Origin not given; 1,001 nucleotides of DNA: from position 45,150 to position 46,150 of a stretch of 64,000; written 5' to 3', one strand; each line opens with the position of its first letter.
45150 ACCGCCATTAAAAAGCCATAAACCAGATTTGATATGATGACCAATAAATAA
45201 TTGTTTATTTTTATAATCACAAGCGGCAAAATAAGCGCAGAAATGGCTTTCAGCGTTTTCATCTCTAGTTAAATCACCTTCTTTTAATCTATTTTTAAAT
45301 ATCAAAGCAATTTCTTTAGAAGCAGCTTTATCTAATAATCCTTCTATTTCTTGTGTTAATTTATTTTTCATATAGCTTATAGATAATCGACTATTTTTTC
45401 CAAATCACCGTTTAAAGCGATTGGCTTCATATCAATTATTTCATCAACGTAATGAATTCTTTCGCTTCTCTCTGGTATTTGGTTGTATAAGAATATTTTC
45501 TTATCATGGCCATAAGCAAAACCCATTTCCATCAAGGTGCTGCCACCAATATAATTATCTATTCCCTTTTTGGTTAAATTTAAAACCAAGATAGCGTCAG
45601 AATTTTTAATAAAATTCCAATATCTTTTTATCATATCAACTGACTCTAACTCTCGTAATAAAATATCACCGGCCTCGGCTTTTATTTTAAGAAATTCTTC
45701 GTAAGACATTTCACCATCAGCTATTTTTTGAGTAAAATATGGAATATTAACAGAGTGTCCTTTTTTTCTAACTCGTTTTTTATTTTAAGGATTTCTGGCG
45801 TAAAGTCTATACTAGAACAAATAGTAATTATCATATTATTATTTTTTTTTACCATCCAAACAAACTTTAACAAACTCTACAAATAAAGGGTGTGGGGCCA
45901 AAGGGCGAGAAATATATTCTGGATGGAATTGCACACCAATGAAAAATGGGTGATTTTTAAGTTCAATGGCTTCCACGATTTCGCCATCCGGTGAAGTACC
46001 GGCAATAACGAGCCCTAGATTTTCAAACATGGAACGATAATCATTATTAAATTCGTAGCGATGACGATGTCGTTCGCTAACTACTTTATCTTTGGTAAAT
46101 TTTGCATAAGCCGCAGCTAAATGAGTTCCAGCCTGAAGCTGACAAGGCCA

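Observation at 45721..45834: NDT-like gene split exactly at an A_AAA_AAG slippery heptamer: programmed -1 frameshift, slippage, or homopolymer error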

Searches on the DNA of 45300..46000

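Call 52: search_rna_families(source=window, start=45300, end=46000, threshold=evalue, max_evalue=1)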
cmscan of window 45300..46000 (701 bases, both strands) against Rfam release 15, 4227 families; matches with E-value up to 1: 1.
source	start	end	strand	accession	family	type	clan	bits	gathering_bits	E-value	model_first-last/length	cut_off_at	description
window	45422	45512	-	RF01302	snoU36a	Gene; snRNA; snoRNA; CD-box;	CL00051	18.5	45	0.78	1-90/90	no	SnoRNA U36a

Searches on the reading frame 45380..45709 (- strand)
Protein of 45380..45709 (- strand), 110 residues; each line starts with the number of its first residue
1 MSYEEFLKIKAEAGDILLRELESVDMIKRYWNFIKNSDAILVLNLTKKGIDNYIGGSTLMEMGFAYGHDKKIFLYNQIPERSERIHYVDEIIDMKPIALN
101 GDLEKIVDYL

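Call 5: search_protein_families(library=pfam, proteins=[window:45380-45709:-], max_evalue=1)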
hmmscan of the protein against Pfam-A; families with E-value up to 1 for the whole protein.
seq(110 aa): 2 families
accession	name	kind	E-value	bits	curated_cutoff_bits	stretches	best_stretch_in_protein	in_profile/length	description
PF05014.21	Nuc_deoxyrib_tr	-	0.00063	20.3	28.8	1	29-77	55-98/117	Nucleoside 2-deoxyribosyltransferase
PF12694.12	cpYpsA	-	0.057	13.6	26.2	1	17-84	44-105/145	Circularly permutated YpsA SLOG family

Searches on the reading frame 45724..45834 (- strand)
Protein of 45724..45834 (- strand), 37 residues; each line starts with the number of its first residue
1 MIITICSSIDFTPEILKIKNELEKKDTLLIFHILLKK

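Call 26: list_cluster_members(proteins=[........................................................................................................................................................, window:45724-45834:-, P0072, P0001])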
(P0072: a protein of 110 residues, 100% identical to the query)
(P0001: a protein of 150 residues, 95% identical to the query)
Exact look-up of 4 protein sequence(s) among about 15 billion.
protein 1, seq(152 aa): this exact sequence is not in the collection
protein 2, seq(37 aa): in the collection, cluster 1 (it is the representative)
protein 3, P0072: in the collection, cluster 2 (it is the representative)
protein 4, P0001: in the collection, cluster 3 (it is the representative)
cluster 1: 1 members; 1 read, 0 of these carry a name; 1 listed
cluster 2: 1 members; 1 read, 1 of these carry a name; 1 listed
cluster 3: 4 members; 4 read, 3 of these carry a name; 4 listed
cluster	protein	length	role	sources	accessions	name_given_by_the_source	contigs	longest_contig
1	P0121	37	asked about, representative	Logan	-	-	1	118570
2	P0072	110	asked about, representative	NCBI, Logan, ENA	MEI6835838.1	MAG: hypothetical protein WCK59_03310 [Candidatus Falkowbacteria bacterium]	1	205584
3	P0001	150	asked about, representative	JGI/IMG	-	nucleoside 2-deoxyribosyltransferase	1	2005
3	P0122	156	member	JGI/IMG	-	nucleoside 2-deoxyribosyltransferase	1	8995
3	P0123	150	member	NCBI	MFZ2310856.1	MAG: hypothetical protein WAW11_04925 [Patescibacteria group bacterium]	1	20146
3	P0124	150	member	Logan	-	-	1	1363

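Call 48: find_encoding_contigs(protein=P0122, flank=1500, max_places=4)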
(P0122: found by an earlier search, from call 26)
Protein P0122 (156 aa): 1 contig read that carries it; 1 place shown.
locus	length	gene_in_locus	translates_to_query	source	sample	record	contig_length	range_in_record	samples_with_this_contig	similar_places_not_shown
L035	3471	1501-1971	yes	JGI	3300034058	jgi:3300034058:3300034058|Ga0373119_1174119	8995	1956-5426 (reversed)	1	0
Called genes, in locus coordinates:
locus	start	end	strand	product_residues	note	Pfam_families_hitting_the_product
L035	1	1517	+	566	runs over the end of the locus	PF01656:CbiA, PF06418:CTP_synth_N, PF00117:GATase, PF07722:Peptidase_C26 (weak)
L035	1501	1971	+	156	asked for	-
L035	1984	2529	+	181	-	PF00300:His_Phos_1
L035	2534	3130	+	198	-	-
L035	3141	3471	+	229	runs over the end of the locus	PF01966:HD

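Call 49: find_encoding_contigs(protein=P0124, flank=1500, max_places=4)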
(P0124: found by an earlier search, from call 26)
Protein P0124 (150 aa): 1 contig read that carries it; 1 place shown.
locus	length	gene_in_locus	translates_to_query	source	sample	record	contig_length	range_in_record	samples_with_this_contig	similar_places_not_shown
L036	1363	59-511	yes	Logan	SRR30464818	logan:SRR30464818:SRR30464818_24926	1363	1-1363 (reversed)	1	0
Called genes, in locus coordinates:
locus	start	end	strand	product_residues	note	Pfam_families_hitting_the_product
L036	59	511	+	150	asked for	-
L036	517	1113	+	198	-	PF03575:Peptidase_S51 (weak)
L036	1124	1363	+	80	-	?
